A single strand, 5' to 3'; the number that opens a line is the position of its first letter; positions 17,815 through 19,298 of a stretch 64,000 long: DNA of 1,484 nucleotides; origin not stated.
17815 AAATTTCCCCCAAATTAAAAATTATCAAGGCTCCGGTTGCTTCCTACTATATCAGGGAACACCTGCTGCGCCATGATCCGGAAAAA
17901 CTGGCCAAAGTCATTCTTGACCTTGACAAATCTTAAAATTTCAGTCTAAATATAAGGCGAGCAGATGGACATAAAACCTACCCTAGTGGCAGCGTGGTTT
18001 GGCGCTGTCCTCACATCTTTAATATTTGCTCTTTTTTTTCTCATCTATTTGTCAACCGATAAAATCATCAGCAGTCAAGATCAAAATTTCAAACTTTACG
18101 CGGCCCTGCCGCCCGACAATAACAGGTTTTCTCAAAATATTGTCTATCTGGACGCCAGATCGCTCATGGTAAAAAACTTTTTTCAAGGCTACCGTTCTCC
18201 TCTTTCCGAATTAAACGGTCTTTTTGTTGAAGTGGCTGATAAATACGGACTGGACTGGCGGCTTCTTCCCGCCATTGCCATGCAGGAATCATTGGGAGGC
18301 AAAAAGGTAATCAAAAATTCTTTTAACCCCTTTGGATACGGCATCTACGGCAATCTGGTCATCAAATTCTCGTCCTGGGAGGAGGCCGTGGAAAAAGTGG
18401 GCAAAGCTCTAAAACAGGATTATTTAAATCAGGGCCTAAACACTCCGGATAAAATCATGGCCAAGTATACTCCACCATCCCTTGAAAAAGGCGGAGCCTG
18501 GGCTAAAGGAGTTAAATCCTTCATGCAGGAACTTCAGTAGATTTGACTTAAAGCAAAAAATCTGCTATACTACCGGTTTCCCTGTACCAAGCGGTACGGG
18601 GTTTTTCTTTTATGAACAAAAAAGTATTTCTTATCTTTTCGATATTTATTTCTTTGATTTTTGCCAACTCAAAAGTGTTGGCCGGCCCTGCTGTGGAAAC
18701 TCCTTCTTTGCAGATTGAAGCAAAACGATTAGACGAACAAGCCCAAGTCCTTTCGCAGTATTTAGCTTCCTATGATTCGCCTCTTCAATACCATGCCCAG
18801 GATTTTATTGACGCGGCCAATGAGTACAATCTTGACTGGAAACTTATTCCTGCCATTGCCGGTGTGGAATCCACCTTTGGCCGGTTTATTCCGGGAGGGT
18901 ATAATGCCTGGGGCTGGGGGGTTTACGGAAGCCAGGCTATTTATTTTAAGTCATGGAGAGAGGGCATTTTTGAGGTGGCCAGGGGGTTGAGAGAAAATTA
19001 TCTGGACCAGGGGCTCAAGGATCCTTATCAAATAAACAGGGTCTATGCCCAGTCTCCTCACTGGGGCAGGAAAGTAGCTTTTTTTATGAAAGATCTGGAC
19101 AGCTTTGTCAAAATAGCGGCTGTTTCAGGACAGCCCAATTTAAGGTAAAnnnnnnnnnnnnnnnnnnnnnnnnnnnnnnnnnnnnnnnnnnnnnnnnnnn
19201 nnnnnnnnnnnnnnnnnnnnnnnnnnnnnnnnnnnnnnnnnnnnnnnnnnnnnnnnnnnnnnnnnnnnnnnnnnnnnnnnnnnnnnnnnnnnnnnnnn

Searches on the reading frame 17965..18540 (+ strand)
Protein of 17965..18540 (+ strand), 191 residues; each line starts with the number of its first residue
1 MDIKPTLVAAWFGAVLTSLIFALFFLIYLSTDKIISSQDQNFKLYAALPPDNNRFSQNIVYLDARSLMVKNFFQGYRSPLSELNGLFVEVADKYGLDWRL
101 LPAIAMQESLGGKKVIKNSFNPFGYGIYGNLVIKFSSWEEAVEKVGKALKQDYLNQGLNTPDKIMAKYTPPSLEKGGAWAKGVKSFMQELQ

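Call 57: search_protein_families(library=pfam, proteins=[window:17965-18540:+], max_evalue=0.001)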
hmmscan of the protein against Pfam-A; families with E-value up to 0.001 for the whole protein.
window:17965-18540:+ (191 aa): 1 family
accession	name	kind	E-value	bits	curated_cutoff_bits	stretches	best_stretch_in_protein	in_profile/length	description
PF01832.25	Glucosaminidase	-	0.00013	23.1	30.2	1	87-166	4-98/123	Mannosyl-glycoprotein endo-beta-N-acetylglucosaminidase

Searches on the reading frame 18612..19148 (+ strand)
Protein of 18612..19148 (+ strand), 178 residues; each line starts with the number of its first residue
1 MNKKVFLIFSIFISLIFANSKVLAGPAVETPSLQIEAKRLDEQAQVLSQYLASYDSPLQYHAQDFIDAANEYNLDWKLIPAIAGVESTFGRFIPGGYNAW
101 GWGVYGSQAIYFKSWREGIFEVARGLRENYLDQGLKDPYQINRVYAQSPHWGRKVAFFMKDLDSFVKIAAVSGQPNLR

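Call 57: search_protein_families(library=pfam, proteins=[window:18612-19148:+], max_evalue=0.001)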
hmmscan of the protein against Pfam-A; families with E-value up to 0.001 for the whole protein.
window:18612-19148:+ (178 aa): 1 family
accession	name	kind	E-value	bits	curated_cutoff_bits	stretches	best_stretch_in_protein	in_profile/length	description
PF01832.25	Glucosaminidase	-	6.7e-05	24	30.2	1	63-162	2-121/123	Mannosyl-glycoprotein endo-beta-N-acetylglucosaminidase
